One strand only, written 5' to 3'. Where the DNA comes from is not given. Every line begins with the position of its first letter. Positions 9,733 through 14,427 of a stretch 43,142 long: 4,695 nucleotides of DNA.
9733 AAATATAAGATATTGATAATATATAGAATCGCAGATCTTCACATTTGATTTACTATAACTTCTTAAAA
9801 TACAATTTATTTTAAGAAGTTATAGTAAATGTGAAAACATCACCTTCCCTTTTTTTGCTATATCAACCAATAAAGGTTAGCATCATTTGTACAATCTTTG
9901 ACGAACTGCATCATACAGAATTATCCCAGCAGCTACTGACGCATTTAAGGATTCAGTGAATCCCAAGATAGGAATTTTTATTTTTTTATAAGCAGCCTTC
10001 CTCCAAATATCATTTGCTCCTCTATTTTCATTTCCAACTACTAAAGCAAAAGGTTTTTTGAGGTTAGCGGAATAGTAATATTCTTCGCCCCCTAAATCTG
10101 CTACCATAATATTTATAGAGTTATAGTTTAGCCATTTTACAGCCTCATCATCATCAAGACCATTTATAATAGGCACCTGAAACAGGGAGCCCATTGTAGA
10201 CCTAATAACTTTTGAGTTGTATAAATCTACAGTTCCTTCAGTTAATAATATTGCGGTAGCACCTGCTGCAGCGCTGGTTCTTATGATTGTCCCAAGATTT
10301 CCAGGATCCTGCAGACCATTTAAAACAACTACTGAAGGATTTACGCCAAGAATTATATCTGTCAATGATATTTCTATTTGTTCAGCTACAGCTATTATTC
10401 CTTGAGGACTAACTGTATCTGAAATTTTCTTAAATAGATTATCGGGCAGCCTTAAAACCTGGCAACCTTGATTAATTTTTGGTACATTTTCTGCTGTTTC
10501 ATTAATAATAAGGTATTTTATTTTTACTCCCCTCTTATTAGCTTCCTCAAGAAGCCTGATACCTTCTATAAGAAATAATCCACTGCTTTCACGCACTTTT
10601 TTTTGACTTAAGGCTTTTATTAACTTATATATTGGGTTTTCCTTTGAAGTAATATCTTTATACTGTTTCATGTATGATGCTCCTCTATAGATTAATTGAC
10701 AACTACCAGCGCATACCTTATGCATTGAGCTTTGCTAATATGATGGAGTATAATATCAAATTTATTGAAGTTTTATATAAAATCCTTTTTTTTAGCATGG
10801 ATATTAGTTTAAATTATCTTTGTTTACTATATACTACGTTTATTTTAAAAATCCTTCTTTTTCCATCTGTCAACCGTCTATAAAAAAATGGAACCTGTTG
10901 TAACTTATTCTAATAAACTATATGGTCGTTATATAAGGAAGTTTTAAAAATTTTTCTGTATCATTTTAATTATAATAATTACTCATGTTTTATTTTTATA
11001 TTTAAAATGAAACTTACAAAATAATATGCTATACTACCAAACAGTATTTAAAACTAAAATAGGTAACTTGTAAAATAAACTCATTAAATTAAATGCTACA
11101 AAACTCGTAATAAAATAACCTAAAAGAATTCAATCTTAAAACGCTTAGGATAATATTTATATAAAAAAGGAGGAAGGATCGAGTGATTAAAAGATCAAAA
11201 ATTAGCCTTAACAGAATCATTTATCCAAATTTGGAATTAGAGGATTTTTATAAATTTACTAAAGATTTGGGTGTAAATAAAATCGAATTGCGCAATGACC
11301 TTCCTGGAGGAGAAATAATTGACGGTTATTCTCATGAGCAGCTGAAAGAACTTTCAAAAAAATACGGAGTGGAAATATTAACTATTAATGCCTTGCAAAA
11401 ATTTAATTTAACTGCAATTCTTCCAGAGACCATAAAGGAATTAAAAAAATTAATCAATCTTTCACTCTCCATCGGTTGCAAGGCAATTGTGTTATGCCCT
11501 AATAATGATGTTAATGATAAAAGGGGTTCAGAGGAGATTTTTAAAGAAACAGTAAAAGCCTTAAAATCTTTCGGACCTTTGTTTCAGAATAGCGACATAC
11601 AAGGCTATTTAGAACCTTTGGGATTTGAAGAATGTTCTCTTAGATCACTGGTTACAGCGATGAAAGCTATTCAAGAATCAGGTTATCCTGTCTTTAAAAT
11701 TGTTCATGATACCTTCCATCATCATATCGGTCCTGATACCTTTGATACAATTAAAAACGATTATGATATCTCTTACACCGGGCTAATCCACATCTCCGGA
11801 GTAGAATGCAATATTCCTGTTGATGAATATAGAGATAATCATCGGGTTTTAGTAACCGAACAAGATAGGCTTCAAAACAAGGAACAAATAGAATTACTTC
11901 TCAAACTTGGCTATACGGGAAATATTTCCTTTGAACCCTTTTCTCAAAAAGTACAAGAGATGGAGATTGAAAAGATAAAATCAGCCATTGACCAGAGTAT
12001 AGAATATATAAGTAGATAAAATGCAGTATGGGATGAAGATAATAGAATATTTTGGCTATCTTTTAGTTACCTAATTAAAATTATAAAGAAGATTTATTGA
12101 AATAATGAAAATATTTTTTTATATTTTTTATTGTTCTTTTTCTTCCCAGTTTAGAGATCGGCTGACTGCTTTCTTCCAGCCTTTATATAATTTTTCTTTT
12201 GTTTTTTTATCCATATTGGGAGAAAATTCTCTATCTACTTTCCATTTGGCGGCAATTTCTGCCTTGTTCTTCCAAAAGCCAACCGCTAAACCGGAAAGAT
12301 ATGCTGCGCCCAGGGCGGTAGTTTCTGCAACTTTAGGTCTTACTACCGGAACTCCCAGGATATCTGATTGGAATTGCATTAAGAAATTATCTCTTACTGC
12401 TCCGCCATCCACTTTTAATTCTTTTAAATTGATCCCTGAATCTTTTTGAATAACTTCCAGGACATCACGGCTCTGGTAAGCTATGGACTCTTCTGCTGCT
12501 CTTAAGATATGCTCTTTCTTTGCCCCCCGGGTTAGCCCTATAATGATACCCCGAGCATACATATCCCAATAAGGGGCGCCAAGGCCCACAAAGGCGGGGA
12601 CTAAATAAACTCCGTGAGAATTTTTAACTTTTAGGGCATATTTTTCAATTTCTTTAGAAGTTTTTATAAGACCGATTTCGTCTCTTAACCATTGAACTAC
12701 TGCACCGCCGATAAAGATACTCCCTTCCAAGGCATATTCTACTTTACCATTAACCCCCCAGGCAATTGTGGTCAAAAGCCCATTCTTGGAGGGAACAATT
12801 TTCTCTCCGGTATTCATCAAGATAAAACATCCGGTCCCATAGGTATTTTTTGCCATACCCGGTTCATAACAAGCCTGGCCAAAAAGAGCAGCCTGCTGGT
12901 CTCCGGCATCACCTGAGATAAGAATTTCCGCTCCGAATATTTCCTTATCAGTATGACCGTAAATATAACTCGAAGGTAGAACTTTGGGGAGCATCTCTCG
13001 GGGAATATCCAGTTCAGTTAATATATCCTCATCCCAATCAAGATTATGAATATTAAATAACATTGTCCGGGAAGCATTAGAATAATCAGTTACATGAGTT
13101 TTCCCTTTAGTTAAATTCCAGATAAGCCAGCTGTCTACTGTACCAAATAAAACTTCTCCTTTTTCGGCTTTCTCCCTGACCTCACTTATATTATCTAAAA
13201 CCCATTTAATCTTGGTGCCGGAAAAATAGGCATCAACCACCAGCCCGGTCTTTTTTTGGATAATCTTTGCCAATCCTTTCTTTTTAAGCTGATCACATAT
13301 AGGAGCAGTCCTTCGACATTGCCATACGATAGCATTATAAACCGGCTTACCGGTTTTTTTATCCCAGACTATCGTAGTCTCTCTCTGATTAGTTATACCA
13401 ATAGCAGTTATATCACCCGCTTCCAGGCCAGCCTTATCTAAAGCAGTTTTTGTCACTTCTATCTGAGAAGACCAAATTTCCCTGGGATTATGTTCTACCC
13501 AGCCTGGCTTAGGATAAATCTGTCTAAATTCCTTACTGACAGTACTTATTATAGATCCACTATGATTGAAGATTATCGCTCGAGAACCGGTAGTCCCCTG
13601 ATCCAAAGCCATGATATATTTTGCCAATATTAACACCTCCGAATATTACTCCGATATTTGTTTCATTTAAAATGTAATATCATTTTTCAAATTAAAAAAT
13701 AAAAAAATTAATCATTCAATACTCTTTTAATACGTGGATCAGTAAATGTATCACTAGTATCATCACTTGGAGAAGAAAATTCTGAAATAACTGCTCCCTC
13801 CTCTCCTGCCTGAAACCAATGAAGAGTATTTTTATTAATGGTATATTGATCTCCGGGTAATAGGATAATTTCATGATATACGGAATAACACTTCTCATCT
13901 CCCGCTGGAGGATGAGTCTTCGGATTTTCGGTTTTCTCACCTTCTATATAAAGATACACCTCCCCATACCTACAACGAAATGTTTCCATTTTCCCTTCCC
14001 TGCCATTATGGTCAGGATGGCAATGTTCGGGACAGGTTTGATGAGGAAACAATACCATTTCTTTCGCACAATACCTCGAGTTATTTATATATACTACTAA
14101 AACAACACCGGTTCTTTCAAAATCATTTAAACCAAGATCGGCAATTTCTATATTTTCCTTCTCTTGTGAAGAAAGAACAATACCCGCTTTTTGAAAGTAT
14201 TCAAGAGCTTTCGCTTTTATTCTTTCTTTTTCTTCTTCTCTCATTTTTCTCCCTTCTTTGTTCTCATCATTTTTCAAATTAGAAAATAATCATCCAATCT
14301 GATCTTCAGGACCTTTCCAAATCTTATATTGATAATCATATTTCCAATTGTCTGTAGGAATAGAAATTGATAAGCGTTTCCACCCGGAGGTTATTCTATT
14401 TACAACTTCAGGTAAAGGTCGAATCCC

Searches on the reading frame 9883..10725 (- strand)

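Call 55: search_protein_families(library=pfam, proteins=[window:9883-10725:-], max_evalue=0.001)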
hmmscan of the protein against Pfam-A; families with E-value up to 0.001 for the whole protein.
window:9883-10725:- (280 aa): 3 families
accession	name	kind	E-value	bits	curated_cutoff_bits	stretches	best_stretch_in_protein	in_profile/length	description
PF00588.24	SpoU_methylase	-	5.4e-35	121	29.7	1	132-271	3-142/142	SpoU rRNA Methylase family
PF22435.1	MRM3-like_sub_bind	-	2.4e-20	73.1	27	1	30-112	1-84/84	MRM3-like substrate binding domain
PF08032.17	SpoU_sub_bind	-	1.8e-07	31.8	22.8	1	52-118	1-74/76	RNA 2'-O ribose methyltransferase substrate binding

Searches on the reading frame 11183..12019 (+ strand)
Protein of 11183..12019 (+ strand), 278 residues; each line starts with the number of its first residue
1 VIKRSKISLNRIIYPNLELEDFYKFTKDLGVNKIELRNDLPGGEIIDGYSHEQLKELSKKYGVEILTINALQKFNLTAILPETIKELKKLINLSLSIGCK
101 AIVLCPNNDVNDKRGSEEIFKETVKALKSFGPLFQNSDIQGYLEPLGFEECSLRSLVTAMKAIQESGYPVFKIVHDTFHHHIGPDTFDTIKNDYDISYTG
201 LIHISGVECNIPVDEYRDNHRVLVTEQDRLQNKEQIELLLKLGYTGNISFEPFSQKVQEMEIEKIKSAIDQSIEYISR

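Call 55: search_protein_families(library=pfam, proteins=[window:11183-12019:+], max_evalue=0.001)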
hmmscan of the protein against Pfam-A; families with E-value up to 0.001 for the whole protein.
window:11183-12019:+ (278 aa): 1 family
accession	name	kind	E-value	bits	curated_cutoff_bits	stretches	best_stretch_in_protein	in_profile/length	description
PF01261.30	AP_endonuc_2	-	2.8e-24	86.6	31.1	1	25-273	3-243/249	Xylose isomerase-like TIM barrel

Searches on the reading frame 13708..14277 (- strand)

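Call 55: search_protein_families(library=pfam, proteins=[window:13708-14277:-], max_evalue=0.001)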
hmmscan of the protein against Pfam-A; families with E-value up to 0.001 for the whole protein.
window:13708-14277:- (189 aa): 1 family
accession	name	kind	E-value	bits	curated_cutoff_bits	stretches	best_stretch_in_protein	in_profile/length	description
PF07385.18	Lyx_isomer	-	4.8e-08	32.9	20.8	1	44-185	53-204/222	D-lyxose isomerase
